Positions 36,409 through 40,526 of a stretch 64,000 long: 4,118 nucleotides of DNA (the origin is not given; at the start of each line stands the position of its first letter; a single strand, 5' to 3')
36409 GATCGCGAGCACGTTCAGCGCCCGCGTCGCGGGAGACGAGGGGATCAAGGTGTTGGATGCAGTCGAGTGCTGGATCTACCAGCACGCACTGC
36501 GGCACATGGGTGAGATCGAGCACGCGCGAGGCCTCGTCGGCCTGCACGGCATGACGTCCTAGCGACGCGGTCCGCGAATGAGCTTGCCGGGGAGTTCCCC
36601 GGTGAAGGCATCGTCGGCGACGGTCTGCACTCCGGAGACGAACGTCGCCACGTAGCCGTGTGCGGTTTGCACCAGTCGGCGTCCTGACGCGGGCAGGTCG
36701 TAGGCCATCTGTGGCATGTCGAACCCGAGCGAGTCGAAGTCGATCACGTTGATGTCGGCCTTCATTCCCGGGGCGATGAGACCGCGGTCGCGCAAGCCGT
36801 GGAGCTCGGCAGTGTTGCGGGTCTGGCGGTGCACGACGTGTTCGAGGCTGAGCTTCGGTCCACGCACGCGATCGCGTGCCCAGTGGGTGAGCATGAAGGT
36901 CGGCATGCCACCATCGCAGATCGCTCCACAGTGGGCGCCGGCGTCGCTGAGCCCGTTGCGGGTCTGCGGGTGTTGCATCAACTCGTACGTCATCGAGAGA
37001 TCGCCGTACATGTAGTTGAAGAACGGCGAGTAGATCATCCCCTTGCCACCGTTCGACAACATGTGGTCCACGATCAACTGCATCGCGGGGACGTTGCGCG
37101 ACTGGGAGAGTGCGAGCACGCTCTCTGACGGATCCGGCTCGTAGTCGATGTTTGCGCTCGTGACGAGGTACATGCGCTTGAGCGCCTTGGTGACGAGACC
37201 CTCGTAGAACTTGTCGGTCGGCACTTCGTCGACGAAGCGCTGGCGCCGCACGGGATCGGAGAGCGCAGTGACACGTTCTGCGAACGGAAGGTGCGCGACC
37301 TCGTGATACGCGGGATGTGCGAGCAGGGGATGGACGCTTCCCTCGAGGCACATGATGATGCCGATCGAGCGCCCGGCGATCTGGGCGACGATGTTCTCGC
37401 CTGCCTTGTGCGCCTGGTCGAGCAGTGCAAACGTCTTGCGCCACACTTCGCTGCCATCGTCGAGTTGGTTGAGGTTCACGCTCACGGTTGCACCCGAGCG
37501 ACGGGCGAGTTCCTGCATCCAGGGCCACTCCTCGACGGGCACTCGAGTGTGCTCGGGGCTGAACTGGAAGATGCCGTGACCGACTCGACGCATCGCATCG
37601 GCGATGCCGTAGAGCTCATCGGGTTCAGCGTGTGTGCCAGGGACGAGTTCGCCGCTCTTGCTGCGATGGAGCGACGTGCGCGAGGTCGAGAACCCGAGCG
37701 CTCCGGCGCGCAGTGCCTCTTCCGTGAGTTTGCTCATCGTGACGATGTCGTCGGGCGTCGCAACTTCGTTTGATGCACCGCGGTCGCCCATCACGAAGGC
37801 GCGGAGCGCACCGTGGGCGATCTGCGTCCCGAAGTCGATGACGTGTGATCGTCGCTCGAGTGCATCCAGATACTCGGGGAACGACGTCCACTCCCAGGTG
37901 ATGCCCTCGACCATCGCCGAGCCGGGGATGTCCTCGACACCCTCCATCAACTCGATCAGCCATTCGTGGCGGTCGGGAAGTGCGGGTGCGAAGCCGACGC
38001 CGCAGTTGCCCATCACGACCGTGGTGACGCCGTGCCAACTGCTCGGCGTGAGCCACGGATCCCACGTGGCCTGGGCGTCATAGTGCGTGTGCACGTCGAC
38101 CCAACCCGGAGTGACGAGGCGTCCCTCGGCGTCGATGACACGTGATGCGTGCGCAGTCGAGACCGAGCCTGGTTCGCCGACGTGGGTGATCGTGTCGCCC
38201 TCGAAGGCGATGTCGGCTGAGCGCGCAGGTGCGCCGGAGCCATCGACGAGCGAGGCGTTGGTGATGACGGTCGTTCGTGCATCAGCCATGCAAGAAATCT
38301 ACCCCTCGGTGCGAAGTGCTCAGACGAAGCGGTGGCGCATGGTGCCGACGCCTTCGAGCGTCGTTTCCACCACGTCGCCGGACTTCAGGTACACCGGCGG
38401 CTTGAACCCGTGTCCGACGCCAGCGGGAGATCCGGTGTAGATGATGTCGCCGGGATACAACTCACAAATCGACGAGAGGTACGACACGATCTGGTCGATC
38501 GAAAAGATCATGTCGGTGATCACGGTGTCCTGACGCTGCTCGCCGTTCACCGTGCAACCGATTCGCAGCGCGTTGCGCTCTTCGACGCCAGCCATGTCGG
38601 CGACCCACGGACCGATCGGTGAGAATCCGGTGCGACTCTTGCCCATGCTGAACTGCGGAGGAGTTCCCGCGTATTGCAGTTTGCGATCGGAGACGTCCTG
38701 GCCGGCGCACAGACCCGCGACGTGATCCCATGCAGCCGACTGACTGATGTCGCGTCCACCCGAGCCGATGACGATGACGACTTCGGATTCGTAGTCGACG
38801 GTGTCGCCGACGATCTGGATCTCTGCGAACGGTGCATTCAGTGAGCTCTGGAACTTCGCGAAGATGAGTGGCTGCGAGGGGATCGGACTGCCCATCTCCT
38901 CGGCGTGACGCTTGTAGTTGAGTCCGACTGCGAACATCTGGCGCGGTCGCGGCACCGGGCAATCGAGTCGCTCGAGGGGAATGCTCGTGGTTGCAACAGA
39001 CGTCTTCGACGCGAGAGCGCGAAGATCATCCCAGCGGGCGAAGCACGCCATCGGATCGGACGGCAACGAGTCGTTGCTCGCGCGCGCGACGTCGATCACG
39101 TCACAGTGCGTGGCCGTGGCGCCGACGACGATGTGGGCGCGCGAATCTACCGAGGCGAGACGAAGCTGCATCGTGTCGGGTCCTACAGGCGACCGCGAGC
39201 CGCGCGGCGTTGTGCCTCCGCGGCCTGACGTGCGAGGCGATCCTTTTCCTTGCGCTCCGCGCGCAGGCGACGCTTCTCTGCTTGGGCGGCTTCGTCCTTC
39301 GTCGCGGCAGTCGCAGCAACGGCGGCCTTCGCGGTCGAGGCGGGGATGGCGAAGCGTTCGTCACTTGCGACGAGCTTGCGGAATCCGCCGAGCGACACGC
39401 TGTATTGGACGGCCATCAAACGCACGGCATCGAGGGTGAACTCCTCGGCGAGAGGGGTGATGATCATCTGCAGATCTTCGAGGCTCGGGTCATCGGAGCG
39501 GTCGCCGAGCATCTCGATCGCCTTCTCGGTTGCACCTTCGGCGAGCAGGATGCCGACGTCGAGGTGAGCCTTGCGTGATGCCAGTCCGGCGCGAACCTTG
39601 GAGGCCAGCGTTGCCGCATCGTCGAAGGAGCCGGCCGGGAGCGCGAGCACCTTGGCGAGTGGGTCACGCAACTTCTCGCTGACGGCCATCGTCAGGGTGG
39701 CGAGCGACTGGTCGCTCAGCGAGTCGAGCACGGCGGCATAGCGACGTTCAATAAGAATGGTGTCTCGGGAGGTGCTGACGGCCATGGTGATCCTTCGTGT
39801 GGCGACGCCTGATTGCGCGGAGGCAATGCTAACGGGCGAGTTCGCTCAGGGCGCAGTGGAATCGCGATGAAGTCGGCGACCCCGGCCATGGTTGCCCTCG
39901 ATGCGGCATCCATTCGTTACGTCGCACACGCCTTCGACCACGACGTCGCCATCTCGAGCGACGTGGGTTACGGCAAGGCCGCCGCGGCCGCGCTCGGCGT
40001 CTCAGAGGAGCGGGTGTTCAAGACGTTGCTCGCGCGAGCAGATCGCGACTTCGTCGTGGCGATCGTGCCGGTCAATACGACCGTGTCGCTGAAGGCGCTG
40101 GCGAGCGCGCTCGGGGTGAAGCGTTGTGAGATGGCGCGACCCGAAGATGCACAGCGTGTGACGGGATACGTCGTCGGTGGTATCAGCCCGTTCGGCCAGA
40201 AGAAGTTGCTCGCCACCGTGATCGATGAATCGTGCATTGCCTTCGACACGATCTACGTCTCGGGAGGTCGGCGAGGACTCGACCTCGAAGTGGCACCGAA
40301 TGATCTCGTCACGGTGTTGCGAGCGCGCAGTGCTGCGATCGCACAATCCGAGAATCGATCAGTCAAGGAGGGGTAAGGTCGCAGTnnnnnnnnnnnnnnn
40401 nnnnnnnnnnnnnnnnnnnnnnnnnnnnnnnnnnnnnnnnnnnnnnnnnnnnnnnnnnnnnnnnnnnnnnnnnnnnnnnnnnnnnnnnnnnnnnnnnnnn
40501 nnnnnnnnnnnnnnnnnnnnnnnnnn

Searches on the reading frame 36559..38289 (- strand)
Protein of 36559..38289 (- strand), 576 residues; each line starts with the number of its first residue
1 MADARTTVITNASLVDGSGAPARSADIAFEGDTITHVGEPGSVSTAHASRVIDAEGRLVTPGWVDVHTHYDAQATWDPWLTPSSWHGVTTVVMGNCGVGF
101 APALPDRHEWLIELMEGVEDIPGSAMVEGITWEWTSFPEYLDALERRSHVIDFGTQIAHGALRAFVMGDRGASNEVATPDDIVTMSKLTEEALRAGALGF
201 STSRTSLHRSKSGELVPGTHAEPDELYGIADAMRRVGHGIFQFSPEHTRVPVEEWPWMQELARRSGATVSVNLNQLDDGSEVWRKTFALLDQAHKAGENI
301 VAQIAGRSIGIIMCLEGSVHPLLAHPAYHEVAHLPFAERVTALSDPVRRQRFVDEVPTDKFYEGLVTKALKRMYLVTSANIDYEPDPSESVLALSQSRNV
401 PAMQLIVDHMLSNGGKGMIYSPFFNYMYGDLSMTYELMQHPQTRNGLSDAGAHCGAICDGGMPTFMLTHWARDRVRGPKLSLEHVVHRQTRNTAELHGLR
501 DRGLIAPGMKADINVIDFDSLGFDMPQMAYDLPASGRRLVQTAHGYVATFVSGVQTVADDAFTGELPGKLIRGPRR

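Call 8: search_protein_families(library=pfam, proteins=[window:36559-38289:-], max_evalue=0.001)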
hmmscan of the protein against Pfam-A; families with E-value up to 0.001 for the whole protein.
window:36559-38289:- (576 aa): 2 families
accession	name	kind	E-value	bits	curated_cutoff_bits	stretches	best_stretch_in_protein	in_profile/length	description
PF07969.17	Amidohydro_3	-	2.6e-43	149.6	29.7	2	50-345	1-273/472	Amidohydrolase family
PF01979.26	Amidohydro_1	-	1.2e-07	31.8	25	1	462-528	264-326/345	Amidohydrolase family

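Call 33: search_protein_families(library=ncbifam, proteins=[window:36559-38289:-], max_evalue=0.001)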
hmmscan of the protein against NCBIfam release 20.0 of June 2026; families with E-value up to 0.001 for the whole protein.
window:36559-38289:- (576 aa): 52 families (the best 25 are shown)
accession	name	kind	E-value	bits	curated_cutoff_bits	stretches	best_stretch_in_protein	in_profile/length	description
NF006689.0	PRK09237.1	equivalog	8.4e-17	60.8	371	1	7-97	5-96/383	amidohydrolase/deacetylase family metallohydrolase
NF006560.0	PRK09061.1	subfamily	7.5e-14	50.9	340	1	6-75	27-92/517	amidohydrolase family protein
TIGR03178.1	allantoinase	equivalog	2.7e-12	46.3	357.85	2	8-81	3-73/441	allantoinase AllB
NF002668.0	PRK02382.1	equivalog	7.8e-12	44.6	452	1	9-92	3-84/436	dihydroorotase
NF004839.0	PRK06189.1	equivalog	8.1e-12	44.5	631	1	8-76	6-71/451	allantoinase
TIGR02033.1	D-hydantoinase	equivalog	3.2e-11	42.8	393.25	1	22-73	14-63/454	dihydropyrimidinase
NF009941.0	PRK13404.1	subfamily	8.7e-11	41.1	647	1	7-74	6-67/478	dihydropyrimidinase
NF006559.0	PRK09060.1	equivalog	1e-10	40.5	482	2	473-570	337-435/444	dihydroorotase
NF006688.0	PRK09236.1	equivalog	1.7e-10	40.3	535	2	6-70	3-63/444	dihydroorotase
NF011990.0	PRK15446.2-6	subfamily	2.1e-10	39.9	233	1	8-69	4-65/390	alpha-D-ribose 1-methylphosphonate 5-triphosphate diphosphatase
NF009059.0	PRK12393.1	equivalog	1.4e-09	37.2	543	1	468-524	344-402/460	amidohydrolase family protein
NF007457.0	PRK10027.1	equivalog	2e-09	36.2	768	1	7-74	32-97/588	adenine deaminase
TIGR02318.1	phosphono_phnM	equivalog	2.8e-09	36.4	390.55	1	479-517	319-357/376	phosphonate metabolism protein PhnM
NF006056.0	PRK08204.1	subfamily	3.5e-09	36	391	1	7-70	5-67/449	hypothetical protein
TIGR01224.1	hutI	equivalog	4.3e-09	35.7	298.15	1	25-69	4-48/377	imidazolonepropionase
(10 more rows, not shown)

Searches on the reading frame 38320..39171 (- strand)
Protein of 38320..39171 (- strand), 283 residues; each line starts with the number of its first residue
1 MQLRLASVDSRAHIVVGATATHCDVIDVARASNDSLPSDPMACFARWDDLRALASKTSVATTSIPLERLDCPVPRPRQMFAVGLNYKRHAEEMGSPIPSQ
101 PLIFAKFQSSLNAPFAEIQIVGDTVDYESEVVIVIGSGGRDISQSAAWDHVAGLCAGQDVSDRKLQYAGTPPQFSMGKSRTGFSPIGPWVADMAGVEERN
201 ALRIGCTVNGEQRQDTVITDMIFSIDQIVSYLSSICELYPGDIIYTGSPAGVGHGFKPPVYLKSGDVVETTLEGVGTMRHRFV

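Call 8: search_protein_families(library=pfam, proteins=[window:38320-39171:-], max_evalue=0.001)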
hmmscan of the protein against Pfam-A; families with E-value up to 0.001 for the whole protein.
window:38320-39171:- (283 aa): 1 family
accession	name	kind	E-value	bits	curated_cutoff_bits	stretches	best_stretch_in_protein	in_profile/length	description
PF01557.24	FAA_hydrolase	-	1.2e-59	202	23.9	1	79-282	2-213/214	Fumarylacetoacetate (FAA) hydrolase C-terminal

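Call 33: search_protein_families(library=ncbifam, proteins=[window:38320-39171:-], max_evalue=0.001)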
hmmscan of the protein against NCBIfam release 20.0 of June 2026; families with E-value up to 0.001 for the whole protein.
window:38320-39171:- (283 aa): 6 families
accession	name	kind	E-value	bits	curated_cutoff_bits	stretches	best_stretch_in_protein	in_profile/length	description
NF053535.1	DhyDRhmHlse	equivalog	1.2e-49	169.1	500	1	53-281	43-277/284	2,4-didehydro-3-deoxy-L-rhamnonate hydrolase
TIGR02303.1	HpaG-C-term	equivalog_domain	7.8e-40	136.9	276.4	1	75-279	41-239/245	4-hydroxyphenylacetate degradation bifunctional isomerase/decarboxylase, C-terminal subunit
NF011750.0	PRK15203.1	equivalog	3e-32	111.9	811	1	78-283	224-423/429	4-hydroxyphenylacetate degradation bifunctional isomerase/decarboxylase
NF009399.0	PRK12764.1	equivalog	1.2e-31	110.4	444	1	74-275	19-212/501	fumarylacetoacetate hydrolase family protein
NF007967.0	PRK10691.1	equivalog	2.2e-24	86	201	1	78-274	18-211/219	fumarylacetoacetate hydrolase family protein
TIGR02305.1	HpaG-N-term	equivalog_domain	1.4e-19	70.4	228.65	1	97-279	29-202/205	4-hydroxyphenylacetate degradation bifunctional isomerase/decarboxylase, N-terminal subunit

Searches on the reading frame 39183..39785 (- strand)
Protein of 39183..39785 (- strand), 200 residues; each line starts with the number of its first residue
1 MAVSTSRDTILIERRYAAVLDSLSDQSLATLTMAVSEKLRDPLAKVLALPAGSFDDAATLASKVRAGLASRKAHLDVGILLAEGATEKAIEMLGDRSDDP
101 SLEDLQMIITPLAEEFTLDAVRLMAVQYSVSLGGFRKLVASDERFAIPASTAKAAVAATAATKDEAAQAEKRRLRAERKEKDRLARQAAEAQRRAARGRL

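Call 8: search_protein_families(library=pfam, proteins=[window:39183-39785:-], max_evalue=0.001)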
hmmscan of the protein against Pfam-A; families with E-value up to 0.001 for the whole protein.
window:39183-39785:- (200 aa): 0 families

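Call 33: search_protein_families(library=ncbifam, proteins=[window:39183-39785:-], max_evalue=0.001)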
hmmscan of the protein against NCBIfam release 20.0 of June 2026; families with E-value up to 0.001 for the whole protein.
window:39183-39785:- (200 aa): 0 families

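Call 47: search_solved_structures(query=window:39183-39785:-, max_evalue=1)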
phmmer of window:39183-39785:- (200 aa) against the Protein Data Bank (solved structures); distinct sequences matched with E-value up to 1: 2.
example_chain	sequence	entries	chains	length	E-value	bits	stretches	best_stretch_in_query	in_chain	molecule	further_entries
4jrf_A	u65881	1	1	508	0.12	15.5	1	65-163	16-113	putative cell adhesion protein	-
3h36_A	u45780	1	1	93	0.53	13.5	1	141-193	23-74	Polyribonucleotide nucleotidyltransferase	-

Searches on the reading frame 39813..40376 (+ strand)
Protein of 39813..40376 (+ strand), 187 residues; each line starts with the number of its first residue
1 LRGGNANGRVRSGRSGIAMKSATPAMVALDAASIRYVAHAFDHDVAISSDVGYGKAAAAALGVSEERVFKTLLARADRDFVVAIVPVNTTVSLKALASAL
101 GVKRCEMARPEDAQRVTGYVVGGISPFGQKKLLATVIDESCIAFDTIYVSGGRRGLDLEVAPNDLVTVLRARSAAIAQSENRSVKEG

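Call 8: search_protein_families(library=pfam, proteins=[window:39813-40376:+], max_evalue=0.001)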
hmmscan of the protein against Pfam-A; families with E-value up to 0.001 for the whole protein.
window:39813-40376:+ (187 aa): 1 family
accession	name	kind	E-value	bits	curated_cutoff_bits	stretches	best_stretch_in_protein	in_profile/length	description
PF04073.20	tRNA_edit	-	5.6e-27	94.7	25.5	1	56-166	9-121/123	Aminoacyl-tRNA editing domain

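Call 33: search_protein_families(library=ncbifam, proteins=[window:39867-40373:+], max_evalue=0.001)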
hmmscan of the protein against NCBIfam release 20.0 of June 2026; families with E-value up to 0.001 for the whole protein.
window:39867-40373:+ (169 aa): 3 families
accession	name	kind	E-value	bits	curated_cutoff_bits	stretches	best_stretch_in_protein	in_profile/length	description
TIGR00011.1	YbaK_EbsC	equivalog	1.7e-50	170.8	153.25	1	5-158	1-151/152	Cys-tRNA(Pro) deacylase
NF007951.0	PRK10670.1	equivalog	5.3e-47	159.7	243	1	5-161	2-158/159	Cys-tRNA(Pro)/Cys-tRNA(Cys) deacylase YbaK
NF006625.0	PRK09194.1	equivalog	8.5e-07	28.2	558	1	38-132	262-356/559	proline--tRNA ligase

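Call 57: find_related_loci(query=window:39867-40373:+, collection=metagenome_contigs, flank=4000)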
Query window:39867-40373:+ (169 aa) in metagenome_contigs; peptide patterns used: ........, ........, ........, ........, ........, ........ (x = any residue, [..] = any of these).
366 stretches matched a pattern; 7 encode a relative of the query (tblastn E <= 1e-3); 7 distinct loci.
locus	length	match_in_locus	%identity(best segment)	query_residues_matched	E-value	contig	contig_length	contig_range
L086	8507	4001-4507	99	1-169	9e-110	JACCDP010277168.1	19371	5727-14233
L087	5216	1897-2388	86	1-164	9e-92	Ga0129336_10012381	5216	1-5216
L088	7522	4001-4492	85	1-164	1e-90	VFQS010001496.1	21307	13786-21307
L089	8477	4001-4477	80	1-159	9e-81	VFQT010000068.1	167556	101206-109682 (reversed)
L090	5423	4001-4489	63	1-163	2e-66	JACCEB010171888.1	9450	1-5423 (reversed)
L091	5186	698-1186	63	1-163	1e-66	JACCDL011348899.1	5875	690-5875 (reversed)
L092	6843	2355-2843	63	1-163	4e-66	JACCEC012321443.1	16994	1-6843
